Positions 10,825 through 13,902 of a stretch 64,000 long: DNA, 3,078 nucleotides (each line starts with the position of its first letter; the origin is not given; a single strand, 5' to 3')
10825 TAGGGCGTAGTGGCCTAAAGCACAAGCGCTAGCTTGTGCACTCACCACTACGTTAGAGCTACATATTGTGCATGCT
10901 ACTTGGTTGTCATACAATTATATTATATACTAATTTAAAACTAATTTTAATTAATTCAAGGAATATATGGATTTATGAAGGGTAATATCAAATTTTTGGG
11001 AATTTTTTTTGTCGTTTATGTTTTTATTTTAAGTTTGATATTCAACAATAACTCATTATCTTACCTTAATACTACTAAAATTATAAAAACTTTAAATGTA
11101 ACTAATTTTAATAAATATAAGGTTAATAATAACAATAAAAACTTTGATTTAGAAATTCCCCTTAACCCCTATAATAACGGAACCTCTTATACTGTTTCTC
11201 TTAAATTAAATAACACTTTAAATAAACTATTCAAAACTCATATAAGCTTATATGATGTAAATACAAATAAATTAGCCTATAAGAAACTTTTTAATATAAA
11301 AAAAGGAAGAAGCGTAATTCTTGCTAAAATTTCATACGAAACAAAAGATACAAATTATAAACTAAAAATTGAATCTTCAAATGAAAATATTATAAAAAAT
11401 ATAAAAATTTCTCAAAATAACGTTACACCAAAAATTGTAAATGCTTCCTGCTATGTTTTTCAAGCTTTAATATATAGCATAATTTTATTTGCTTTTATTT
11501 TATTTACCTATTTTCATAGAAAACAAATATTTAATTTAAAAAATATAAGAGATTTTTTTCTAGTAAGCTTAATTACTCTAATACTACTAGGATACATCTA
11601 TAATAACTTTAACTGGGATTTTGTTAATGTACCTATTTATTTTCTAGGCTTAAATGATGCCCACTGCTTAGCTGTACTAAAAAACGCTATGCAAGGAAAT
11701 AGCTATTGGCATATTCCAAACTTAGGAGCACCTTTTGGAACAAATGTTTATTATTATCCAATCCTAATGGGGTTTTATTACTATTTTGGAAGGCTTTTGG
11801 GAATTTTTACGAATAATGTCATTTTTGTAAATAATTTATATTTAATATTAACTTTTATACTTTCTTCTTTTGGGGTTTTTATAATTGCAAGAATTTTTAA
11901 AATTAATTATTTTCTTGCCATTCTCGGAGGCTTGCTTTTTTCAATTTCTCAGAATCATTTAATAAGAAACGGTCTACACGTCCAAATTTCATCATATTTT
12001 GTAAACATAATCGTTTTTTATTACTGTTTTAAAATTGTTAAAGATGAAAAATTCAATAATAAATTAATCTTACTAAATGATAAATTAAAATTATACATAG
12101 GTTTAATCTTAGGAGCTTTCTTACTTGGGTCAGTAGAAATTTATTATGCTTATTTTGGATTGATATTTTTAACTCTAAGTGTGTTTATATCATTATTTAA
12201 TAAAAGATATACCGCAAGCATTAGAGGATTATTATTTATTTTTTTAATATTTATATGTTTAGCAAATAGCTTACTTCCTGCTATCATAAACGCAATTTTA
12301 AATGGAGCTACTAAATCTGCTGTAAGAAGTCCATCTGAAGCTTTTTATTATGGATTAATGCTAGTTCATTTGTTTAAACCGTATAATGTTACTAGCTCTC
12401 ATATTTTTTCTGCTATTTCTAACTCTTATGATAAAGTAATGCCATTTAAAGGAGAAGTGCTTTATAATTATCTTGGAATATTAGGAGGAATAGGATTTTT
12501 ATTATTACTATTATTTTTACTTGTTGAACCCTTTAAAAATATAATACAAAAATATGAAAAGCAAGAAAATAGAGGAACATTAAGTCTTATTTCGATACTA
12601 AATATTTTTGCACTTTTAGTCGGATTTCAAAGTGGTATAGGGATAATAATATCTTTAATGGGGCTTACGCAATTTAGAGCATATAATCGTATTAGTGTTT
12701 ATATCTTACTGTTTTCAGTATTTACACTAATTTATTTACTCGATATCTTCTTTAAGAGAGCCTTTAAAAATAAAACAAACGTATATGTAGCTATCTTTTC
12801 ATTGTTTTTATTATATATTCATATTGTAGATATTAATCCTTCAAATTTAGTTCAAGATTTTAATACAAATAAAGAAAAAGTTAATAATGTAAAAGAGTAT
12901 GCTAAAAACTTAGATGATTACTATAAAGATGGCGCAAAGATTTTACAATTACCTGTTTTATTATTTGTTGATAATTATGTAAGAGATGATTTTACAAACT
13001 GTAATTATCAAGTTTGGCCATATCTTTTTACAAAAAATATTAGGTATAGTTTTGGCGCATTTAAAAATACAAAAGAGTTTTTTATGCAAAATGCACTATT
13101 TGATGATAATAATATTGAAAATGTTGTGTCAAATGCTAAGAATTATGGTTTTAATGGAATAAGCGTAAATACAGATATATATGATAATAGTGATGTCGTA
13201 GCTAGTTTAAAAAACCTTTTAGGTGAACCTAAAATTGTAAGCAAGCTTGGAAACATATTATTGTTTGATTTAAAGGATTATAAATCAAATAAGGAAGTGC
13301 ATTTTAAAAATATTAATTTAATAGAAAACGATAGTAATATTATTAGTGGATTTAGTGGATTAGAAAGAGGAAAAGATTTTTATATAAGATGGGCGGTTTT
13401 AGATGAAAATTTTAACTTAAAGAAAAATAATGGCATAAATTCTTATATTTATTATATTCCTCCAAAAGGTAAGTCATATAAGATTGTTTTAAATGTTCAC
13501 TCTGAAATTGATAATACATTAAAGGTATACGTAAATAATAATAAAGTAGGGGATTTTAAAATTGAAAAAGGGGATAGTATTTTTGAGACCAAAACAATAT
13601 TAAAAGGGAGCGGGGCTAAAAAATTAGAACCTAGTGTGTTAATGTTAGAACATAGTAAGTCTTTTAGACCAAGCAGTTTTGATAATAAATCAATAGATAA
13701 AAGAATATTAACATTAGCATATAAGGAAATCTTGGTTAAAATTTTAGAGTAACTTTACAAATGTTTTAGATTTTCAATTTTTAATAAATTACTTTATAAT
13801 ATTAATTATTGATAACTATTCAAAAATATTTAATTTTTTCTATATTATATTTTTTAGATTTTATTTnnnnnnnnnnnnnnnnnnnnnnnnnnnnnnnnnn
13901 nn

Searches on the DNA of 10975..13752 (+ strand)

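Call 63: search_rna_families(source=L007, start=1, end=540, threshold=evalue, max_evalue=10, show_alignments=3)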
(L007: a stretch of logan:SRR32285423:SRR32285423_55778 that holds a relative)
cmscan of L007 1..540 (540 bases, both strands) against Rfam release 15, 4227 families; matches with E-value up to 10: 35.
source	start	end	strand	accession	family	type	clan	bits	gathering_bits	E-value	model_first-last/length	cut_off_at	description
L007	304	379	+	RF03743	MIR7696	Gene; miRNA;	-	29.7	83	0.0012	1-88/88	no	MIR7696 microRNA precursor family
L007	1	67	-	RF04167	mir-1972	Gene; miRNA;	-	28.3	90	0.002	1-70/81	3'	mir-1972 microRNA precursor family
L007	305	378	+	RF03940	MIR9563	Gene; miRNA;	-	27.6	90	0.0042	9-119/127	no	MIR9563 microRNA precursor family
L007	309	374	+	RF03839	MIR2599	Gene; miRNA;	-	25.4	120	0.014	9-125/132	no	MIR2599 microRNA precursor family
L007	311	372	+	RF04117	MIR5200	Gene; miRNA;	-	24.6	70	0.015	17-76/92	no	MIR5200 microRNA precursor family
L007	309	374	-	RF03839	MIR2599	Gene; miRNA;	-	24.6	120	0.022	9-125/132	no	MIR2599 microRNA precursor family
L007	311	372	-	RF04117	MIR5200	Gene; miRNA;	-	24.5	70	0.015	17-76/92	no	MIR5200 microRNA precursor family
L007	307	376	-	RF03940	MIR9563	Gene; miRNA;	-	23.6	90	0.044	1-127/127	no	MIR9563 microRNA precursor family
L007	309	374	+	RF04258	mir-994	Gene; miRNA;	-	23.5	93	0.028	1-81/81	no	mir-994 microRNA precursor family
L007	305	378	+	RF00885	MIR821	Gene; miRNA;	-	22.9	249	0.043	83-193/275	no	MIR821 microRNA precursor family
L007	4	53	+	RF04134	MIR7504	Gene; miRNA;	-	22.1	83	0.24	1-124/124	no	MIR7504 microRNA precursor family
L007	307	376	+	RF04205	MIR2606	Gene; miRNA;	-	21.6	139.7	1.1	1-165/165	no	MIR2606 microRNA precursor family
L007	310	430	+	RF02450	ncr1175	Gene; sRNA;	-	21.5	60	0.16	1-110/110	no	Bacillus sRNA ncr1175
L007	305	379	-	RF04157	MIR9486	Gene; miRNA;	-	21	100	0.1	1-119/119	no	MIR9486 microRNA precursor family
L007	307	376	-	RF04205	MIR2606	Gene; miRNA;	-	21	139.7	1.5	1-165/165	no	MIR2606 microRNA precursor family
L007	307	424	-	RF02815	Lig_thermometer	Cis-reg; thermoregulator;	-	20.9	51.5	1.3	1-205/205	no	Lig 5' UTR thermometer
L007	4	53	-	RF04134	MIR7504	Gene; miRNA;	-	20.2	83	0.69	1-124/124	no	MIR7504 microRNA precursor family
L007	309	374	+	RF04174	MIR4208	Gene; miRNA;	-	20.2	140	1.6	14-176/191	no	MIR4208 microRNA precursor family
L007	310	375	+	RF04106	mir-1303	Gene; miRNA;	-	20.1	107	0.35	1-85/85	no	mir-1303 microRNA precursor family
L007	246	452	-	RF03532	SQ2397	Cis-reg;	-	20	100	0.34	1-243/243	no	Cis-regulator of HTH transcription factor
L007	1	60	+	RF03743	MIR7696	Gene; miRNA;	-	18.6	83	0.94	5-88/88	5'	MIR7696 microRNA precursor family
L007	309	374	-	RF04174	MIR4208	Gene; miRNA;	-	18.3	140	3.9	14-176/191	no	MIR4208 microRNA precursor family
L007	308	419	-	RF01602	plasmodium_snoR27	Gene; snRNA; snoRNA; HACA-box;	-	17.7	50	5.9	1-143/143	no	small nucleolar RNA snoR27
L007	257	385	-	RF01742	lactis-plasmid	Gene; sRNA;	-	17.5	70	4.6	1-106/106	no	lactis-plasmid RNA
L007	308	375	-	RF03933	MIR6445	Gene; miRNA;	-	16.7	100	2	1-117/117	no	MIR6445 microRNA precursor family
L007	260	372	-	RF02618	SSRC34_2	Gene; sRNA;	-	16.7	48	4.7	1-125/125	no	Streptococcus sRNA 34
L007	5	50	-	RF03918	mir-4922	Gene; miRNA;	-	15.9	82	7.8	1-65/65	no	mir-4922 microRNA precursor family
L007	9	49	-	RF03519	mir-238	Gene; miRNA;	-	15.5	80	4.3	23-63/85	no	mir-238 microRNA precursor family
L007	1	79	+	RF00885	MIR821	Gene; miRNA;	-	15.3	249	2.1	24-275/275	5'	MIR821 microRNA precursor family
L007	6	51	+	RF04099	MIR837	Gene; miRNA;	-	15.3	117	4.4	38-86/122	no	MIR837 microRNA precursor family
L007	400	510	+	RF00322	SNORA31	Gene; snRNA; snoRNA; HACA-box;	-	14.4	40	6.8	1-130/130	no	Small nucleolar RNA SNORA31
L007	243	482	+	RF02707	TeloSII_ncR33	Gene; sRNA;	-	13.3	105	2.6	1-297/297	no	TeloSII non coding RNA 33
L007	309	375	-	RF01494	rliD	Gene; antisense;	-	10.7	50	1.7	269-327/327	no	Listeria sRNA rliD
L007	241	358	-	RF01295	SCARNA7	Gene; snRNA; snoRNA; scaRNA;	-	10.3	65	2.3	1-330/330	no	Small Cajal body-specific RNA 7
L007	2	72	-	RF01675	CrcZ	Gene; sRNA;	-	8.6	95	5.6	1-398/398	no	Pseudomonas sRNA CrcZ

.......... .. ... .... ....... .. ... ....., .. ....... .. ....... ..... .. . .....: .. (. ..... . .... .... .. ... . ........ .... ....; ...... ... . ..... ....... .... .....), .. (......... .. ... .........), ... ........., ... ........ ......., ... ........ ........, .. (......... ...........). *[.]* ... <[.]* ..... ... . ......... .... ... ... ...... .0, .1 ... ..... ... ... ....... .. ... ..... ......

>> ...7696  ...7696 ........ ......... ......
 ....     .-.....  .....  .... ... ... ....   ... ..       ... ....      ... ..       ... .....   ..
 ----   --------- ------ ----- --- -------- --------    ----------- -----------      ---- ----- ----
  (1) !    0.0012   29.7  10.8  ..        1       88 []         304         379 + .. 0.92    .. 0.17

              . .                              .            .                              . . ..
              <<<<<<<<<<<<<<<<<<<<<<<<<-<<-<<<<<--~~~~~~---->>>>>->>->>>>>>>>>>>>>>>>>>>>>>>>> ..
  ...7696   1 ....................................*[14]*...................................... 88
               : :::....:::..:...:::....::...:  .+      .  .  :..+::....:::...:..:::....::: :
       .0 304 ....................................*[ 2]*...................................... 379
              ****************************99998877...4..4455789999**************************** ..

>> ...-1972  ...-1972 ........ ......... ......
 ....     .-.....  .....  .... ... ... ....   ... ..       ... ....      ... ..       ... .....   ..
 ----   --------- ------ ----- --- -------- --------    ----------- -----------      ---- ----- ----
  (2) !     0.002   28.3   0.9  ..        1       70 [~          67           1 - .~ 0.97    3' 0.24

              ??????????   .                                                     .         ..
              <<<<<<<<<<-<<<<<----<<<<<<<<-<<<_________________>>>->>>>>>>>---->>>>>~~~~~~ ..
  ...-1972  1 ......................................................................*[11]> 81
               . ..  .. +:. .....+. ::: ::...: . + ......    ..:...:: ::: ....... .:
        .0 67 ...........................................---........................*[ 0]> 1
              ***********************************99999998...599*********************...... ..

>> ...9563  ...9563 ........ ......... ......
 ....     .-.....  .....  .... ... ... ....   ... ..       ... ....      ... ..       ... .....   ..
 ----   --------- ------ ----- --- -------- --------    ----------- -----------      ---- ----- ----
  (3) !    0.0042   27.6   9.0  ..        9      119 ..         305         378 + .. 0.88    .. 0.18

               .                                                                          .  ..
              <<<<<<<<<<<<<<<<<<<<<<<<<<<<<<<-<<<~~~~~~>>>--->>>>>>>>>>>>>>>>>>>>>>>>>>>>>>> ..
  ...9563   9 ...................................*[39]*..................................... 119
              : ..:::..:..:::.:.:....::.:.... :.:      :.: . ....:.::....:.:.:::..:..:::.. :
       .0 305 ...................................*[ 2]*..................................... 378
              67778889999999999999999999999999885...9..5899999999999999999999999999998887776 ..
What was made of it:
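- On Any Rfam 15 family (4227 models): The L007 copy has no hit either; only its flanking AT-rich hairpins hit miRNA models (call 63).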

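Call 76: search_dna_similar(query=L007:125-300:+, collection=plasmids, mode=distant, max_evalue=0.1)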
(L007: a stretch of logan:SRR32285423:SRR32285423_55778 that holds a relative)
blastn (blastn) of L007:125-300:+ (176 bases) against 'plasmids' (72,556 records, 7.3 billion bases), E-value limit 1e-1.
No match.

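Call 77: search_dna_similar(query=L007:125-300:+, collection=phages, mode=distant, max_evalue=0.1)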
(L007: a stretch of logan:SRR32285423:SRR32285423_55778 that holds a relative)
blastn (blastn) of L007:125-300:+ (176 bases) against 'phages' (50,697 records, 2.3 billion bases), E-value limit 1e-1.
No match.

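Call 79: build_rna_model(alignment_id=A6, structure=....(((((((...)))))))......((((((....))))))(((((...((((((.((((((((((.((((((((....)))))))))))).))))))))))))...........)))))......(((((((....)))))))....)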
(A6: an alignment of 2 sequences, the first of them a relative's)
Model R1 built from alignment A6 (2 sequences, 150 columns); structure: as given.
model positions 150; base pairs 49; branch points 3; effective number of sequences 0.57; information 0.59 bits per position. Calibrated on 0.2 Mb of random sequence (short: E-values are rough).
structure used (alignment columns):
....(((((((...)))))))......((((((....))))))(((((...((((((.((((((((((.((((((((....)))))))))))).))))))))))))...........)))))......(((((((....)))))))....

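Call 80: search_with_rna_model(model_id=R1, source=window, filters=off, max_evalue=10, show_alignments=4)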
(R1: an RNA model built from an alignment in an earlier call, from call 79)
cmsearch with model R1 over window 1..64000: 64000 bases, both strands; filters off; matches with E-value up to 10: 12.
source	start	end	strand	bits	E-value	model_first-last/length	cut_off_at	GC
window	10553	10699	+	48.2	5.2e-10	1-150/150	no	0.52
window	10765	10924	+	17.1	0.014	1-150/150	no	0.46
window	16501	16565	+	10.2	0.65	1-150/150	no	0.22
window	15144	15242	-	8.9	1.4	1-150/150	no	0.29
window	39970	40046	+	8.3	1.8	1-150/150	no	0.47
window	10553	10698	-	7.8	2.4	1-150/150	no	0.52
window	43916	44021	-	6.8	4.3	1-150/150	no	0.31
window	15648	15699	+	6.6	4.7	1-150/150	no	0.17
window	54190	54258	-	5.9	6.7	1-150/150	no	0.3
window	40743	40823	-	5.8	7.2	1-150/150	no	0.3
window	255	284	-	5.4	9.3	65-94/150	no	0.23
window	23610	23727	+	5.3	9.6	1-150/150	no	0.31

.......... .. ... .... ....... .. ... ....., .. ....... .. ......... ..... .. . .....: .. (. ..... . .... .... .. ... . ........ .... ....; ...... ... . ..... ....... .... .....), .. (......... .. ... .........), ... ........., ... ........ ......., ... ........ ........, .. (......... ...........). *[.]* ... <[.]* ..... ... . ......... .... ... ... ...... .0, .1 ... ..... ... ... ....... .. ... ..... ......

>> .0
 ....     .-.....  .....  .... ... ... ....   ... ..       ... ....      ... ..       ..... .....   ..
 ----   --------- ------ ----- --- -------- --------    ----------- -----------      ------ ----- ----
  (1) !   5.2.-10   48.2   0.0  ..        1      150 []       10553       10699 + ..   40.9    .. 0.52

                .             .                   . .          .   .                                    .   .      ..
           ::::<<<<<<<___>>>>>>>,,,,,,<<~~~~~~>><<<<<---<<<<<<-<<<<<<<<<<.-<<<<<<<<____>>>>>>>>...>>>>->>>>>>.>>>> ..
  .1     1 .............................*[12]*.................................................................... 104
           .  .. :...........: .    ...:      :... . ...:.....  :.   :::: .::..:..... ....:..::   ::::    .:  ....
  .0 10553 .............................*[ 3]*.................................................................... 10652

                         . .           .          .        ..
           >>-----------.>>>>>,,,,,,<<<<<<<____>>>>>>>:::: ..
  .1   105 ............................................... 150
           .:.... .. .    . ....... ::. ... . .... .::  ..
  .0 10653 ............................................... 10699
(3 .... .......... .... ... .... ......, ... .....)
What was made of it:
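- On REP/BIME: Covariance search of the whole window finds only W1 and W2 (call 80).
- A covariance model built only from L007:137-286 and its own MFE structure ranks W1 first (48.2 bits, E = 5e-10) and W2 second (17.1 bits, E = 0.014) in 64 kb on both strands (call 80).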

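Call 81: search_with_rna_model(model_id=R1, sources=[L004, L005, L007, L092, L093, L094, L095, L096, L097, L100, L101, L102, L103, L105, L106, L107, L108, L110, L111, L088, L089, L090, L091, L008, L009, L010, L011, L012, L013, L014, L015, L016, L017, L018, L019, L020], max_evalue=10, show_alignments=3)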
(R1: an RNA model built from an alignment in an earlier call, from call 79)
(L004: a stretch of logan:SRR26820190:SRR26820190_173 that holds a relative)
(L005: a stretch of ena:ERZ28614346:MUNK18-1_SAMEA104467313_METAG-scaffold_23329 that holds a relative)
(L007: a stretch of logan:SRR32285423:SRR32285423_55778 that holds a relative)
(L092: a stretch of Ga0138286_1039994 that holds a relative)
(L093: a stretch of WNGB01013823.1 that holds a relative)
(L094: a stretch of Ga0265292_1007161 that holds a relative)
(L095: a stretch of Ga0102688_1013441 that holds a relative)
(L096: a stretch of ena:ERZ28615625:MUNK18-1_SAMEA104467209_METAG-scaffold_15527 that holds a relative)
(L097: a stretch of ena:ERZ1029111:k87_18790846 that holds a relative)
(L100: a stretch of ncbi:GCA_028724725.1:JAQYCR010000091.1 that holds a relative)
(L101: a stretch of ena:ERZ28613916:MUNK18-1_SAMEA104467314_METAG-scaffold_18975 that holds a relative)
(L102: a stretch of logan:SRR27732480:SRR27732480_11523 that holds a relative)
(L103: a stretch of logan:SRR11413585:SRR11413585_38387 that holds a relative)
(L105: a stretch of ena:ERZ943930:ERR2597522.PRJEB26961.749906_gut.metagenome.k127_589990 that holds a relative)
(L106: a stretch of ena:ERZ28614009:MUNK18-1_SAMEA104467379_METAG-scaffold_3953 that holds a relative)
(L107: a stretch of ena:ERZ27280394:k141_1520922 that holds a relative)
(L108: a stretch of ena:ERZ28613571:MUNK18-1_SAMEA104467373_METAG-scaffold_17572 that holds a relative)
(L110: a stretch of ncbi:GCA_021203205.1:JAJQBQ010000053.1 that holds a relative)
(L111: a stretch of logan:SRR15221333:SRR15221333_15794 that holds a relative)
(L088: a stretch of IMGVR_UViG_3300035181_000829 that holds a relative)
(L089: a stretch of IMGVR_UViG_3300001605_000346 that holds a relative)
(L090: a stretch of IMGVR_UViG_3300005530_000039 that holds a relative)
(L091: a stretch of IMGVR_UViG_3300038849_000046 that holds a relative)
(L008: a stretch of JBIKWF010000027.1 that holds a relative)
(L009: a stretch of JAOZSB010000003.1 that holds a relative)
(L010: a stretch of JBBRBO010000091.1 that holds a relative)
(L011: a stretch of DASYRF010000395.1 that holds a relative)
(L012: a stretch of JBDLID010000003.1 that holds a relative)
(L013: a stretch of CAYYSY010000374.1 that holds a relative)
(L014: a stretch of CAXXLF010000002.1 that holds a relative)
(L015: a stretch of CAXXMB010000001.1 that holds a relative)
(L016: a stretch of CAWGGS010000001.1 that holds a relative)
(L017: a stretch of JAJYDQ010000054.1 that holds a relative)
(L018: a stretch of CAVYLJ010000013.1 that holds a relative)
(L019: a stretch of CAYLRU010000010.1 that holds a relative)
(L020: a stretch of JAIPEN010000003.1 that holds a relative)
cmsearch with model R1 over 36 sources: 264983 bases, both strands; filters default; matches with E-value up to 10: 2.
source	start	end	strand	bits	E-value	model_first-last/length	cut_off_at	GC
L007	137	286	+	190.8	1.7e-43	1-150/150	no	0.54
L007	161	286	-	25.2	0.00071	1-150/150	no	0.54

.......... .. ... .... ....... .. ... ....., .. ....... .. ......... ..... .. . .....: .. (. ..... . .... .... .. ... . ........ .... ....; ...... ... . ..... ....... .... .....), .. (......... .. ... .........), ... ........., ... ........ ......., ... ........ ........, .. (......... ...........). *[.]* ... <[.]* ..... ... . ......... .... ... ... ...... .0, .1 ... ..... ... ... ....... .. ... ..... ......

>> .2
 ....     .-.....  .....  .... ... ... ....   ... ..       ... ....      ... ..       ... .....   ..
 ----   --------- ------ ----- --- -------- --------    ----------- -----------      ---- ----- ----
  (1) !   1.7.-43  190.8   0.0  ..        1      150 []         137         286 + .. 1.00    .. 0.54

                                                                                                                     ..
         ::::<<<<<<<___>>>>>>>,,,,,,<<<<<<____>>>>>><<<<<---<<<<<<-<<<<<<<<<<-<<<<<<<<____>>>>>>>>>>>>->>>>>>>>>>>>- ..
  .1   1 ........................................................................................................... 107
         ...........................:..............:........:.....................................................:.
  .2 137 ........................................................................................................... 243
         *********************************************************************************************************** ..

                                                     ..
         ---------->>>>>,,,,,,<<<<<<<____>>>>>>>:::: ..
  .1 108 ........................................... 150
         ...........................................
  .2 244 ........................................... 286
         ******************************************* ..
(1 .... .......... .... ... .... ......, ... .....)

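Call 82: search_with_rna_model(model_id=R1, sources=[window, L007], filters=off, max_evalue=0.05, make_alignment=true)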
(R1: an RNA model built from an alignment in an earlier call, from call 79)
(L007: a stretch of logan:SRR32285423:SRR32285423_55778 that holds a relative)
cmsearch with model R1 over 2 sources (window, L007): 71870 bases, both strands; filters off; matches with E-value up to 0.05: 4.
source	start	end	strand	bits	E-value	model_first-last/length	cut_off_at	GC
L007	137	286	+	190.8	4.6e-44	1-150/150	no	0.54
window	10553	10699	+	48.2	5.8e-10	1-150/150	no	0.52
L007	161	286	-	25.2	0.00019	1-150/150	no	0.54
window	10765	10924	+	17.1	0.016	1-150/150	no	0.46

Alignment A7: 4 matches aligned to the model, 184 columns, each read 5' to 3' on its own strand. Consensus structure (alignment columns), stored with it:
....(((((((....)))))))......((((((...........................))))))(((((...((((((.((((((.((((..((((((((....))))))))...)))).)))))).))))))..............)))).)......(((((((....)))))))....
